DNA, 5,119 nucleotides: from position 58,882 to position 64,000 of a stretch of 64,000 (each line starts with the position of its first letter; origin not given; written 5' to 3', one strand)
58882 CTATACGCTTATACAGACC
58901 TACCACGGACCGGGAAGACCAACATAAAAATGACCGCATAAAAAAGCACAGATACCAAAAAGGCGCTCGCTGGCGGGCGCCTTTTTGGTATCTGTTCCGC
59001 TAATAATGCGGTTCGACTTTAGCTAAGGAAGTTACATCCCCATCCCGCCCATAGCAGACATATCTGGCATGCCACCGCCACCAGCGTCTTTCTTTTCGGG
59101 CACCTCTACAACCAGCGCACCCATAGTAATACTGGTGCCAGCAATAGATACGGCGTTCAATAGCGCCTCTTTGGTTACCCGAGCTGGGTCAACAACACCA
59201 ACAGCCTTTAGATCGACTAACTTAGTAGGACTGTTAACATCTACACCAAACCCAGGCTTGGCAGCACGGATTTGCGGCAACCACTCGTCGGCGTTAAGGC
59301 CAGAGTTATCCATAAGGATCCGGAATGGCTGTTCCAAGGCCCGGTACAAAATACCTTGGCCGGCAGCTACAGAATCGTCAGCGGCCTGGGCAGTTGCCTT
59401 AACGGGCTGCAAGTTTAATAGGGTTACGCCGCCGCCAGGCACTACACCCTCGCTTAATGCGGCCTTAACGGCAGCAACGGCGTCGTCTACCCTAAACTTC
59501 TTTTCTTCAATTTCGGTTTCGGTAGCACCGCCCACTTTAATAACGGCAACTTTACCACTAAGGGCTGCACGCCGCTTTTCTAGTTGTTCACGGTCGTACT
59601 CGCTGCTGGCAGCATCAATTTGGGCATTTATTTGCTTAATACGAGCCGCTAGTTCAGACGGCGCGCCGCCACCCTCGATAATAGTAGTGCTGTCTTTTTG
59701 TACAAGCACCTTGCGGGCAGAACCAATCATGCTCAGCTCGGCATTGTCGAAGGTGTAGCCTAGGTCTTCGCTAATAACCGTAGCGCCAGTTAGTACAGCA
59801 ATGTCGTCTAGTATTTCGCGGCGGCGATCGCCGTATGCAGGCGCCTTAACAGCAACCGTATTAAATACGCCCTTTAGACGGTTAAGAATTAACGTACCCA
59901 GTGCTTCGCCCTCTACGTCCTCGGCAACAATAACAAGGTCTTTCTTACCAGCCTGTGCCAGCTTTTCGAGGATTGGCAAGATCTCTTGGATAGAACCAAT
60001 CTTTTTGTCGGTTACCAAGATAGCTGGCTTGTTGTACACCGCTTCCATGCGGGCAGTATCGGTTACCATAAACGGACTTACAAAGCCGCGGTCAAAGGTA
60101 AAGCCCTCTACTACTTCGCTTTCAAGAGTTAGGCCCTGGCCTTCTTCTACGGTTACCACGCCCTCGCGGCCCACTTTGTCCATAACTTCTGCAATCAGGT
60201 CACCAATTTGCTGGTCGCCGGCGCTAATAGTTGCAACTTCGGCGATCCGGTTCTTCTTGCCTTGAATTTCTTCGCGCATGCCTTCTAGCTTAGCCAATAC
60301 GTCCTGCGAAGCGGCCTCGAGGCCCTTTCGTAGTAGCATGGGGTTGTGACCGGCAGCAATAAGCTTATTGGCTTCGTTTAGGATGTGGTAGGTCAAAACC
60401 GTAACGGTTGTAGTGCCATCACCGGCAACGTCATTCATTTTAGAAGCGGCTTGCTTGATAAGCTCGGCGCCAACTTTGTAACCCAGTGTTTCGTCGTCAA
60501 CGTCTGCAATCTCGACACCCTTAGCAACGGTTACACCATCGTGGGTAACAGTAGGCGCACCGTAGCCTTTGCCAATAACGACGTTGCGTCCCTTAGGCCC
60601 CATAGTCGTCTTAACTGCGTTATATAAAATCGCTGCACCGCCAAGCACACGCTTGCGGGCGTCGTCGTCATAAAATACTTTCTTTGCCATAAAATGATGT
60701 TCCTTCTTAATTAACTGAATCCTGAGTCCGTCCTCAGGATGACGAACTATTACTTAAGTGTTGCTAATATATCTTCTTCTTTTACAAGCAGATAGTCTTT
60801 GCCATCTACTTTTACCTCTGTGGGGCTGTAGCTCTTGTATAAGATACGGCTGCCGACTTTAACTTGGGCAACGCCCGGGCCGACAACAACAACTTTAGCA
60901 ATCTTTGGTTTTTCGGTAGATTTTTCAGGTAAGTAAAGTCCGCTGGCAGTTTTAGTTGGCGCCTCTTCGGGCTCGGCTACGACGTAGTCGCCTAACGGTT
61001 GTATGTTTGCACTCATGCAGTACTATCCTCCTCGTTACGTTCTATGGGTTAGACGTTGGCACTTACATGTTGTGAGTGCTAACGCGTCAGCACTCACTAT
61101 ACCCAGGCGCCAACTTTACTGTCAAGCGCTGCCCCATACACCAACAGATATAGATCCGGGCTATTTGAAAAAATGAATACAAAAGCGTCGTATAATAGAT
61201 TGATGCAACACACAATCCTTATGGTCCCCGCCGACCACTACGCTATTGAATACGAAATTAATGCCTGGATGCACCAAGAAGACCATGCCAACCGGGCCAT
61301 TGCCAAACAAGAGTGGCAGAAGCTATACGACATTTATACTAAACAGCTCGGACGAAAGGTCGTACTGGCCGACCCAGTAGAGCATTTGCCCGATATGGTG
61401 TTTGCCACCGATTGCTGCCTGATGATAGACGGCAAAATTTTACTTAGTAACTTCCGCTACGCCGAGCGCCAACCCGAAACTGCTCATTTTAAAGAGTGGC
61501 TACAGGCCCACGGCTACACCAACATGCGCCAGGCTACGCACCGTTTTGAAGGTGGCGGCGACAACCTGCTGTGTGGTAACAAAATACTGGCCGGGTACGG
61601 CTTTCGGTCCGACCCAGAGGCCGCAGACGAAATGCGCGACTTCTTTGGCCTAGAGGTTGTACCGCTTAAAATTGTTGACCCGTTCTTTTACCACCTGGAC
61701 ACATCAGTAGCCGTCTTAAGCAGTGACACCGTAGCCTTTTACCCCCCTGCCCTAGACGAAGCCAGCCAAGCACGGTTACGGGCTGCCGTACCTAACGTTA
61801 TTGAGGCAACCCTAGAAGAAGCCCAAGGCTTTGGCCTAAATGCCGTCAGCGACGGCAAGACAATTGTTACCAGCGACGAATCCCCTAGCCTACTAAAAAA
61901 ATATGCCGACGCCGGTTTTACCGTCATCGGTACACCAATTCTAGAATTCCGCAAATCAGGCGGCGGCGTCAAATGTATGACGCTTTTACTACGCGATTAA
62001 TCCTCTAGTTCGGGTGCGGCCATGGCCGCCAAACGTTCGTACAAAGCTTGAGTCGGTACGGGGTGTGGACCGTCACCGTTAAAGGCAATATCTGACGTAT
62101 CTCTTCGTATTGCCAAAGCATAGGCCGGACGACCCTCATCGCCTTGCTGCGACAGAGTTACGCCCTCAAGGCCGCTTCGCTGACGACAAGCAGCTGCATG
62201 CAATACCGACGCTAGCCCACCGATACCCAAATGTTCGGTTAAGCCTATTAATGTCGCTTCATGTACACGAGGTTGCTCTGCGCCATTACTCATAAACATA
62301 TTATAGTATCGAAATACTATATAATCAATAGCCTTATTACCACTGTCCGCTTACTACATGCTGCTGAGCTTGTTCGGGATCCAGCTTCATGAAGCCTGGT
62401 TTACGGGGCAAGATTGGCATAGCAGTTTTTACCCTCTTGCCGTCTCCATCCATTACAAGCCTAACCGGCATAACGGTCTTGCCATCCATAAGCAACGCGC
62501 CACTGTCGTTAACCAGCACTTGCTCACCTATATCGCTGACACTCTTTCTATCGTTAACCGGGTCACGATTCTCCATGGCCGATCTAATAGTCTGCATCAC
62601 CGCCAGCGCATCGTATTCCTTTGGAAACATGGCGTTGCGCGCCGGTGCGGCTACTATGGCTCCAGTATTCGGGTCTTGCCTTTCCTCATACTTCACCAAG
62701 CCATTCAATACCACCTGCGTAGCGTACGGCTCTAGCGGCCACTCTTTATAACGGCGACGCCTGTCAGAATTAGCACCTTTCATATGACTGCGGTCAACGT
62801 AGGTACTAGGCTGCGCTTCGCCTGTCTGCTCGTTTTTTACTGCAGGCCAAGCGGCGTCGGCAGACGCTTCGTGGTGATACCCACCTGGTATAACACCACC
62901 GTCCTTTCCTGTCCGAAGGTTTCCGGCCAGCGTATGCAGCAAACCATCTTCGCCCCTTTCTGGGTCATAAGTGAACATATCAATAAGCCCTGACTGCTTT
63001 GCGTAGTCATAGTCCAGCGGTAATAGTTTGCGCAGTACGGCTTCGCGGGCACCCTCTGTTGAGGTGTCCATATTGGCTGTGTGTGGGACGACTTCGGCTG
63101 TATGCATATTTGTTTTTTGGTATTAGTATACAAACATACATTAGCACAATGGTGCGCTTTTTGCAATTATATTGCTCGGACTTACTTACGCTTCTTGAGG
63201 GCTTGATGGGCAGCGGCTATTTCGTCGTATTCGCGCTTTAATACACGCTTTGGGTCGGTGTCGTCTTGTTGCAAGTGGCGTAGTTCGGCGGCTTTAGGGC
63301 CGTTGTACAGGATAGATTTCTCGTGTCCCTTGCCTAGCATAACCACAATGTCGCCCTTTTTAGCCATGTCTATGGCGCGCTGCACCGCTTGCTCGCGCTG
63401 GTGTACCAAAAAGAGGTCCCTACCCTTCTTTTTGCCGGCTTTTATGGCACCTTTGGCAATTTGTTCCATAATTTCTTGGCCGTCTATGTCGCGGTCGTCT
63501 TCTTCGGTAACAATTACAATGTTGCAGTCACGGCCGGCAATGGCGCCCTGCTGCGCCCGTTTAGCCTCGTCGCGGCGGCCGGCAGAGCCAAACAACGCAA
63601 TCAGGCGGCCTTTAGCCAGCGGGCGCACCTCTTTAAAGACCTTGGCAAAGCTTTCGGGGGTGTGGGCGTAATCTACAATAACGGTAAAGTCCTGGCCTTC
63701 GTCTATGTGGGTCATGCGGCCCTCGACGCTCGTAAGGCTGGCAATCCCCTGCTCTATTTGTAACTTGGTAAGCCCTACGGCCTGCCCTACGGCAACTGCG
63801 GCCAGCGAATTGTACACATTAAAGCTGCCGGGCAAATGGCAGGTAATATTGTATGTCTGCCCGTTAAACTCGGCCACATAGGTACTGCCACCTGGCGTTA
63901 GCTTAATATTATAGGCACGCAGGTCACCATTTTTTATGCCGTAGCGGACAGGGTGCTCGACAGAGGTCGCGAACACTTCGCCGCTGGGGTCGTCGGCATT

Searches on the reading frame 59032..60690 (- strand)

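Call 61: search_protein_families(library=pfam, proteins=[window:59032-60690:-], max_evalue=0.001)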
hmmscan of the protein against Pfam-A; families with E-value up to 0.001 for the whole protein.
window:59032-60690:- (552 aa): 2 families
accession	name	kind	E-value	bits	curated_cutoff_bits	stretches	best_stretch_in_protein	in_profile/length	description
PF00118.29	Cpn60_TCP1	-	5.7e-68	230.2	34.3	1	22-524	1-483/490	TCP-1/cpn60 chaperonin family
PF16360.10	GTP-bdg_M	-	0.00069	20.5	29.5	0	352-414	5-67/79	GTP-binding GTPase Middle Region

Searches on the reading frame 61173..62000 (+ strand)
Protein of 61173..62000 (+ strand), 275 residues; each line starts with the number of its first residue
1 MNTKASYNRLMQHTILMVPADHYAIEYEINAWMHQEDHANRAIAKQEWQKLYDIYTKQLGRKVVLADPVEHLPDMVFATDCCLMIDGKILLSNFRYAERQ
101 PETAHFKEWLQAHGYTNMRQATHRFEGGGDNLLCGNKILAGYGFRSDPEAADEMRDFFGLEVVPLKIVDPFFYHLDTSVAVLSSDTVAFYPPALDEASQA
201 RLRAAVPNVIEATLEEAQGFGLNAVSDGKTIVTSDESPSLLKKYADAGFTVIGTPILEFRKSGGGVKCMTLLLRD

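Call 61: search_protein_families(library=pfam, proteins=[window:61173-62000:+], max_evalue=0.001)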
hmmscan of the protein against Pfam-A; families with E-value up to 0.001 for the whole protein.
window:61173-62000:+ (275 aa): 2 families
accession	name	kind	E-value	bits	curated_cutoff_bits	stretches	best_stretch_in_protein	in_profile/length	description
PF19420.4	DDAH_eukar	-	5.6e-13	49.2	23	1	34-271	18-288/291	N,N dimethylarginine dimethylhydrolase, eukaryotic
PF02274.22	ADI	-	1.8e-11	44.2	22.8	1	53-202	105-269/377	Arginine deiminase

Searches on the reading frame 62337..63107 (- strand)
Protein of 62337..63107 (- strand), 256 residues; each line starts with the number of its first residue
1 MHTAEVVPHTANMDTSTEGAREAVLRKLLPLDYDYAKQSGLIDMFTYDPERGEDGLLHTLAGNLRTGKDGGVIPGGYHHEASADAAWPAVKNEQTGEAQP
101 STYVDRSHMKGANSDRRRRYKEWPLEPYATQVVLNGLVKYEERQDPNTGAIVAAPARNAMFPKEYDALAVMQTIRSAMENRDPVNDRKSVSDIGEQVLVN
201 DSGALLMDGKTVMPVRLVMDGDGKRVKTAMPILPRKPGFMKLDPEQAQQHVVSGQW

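Call 39: find_encoding_contigs(protein=window:62337-63107:-, flank=10000, max_places=4)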
Protein window:62337-63107:- (256 aa): 2 contigs read that carry it; 2 places shown.
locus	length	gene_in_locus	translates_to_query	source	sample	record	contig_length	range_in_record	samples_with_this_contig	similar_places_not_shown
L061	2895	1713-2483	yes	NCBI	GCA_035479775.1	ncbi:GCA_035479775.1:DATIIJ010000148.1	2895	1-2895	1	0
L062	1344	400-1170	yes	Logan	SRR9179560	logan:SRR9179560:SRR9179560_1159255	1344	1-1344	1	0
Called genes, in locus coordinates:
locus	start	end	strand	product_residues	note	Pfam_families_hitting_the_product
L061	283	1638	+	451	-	PF08245:Mur_ligase_M, PF02875:Mur_ligase_C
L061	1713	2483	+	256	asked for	-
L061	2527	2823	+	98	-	-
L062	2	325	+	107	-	?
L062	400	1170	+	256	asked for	-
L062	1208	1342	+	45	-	?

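Call 61: search_protein_families(library=pfam, proteins=[window:62337-63107:-], max_evalue=0.001)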
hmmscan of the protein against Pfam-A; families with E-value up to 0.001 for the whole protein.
window:62337-63107:- (256 aa): 0 families

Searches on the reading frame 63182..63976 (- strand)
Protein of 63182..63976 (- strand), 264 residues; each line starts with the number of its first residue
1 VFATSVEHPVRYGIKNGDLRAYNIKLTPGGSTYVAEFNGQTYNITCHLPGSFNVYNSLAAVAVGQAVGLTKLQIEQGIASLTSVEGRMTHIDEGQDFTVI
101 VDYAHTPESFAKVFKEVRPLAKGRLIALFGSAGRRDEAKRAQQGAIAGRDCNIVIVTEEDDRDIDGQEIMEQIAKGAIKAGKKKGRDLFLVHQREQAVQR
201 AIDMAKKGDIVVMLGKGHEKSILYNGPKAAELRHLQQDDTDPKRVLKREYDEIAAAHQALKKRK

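Call 38: find_encoding_contigs(protein=window:63182-63976:-, flank=10000, max_places=4)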
Protein window:63182-63976:- (264 aa): no gene with exactly this product is on record in the collection.

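Call 61: search_protein_families(library=pfam, proteins=[window:63182-63976:-], max_evalue=0.001)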
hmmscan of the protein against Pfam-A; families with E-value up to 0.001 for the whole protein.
window:63182-63976:- (264 aa): 2 families
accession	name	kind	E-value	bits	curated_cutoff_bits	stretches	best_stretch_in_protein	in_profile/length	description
PF02875.26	Mur_ligase_C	-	8.6e-27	94.9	28.4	1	86-217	1-127/127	Mur ligase, glutamate ligase domain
PF08245.18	Mur_ligase_M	-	4.8e-08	33.6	24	1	10-63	143-199/200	Mur ligase middle domain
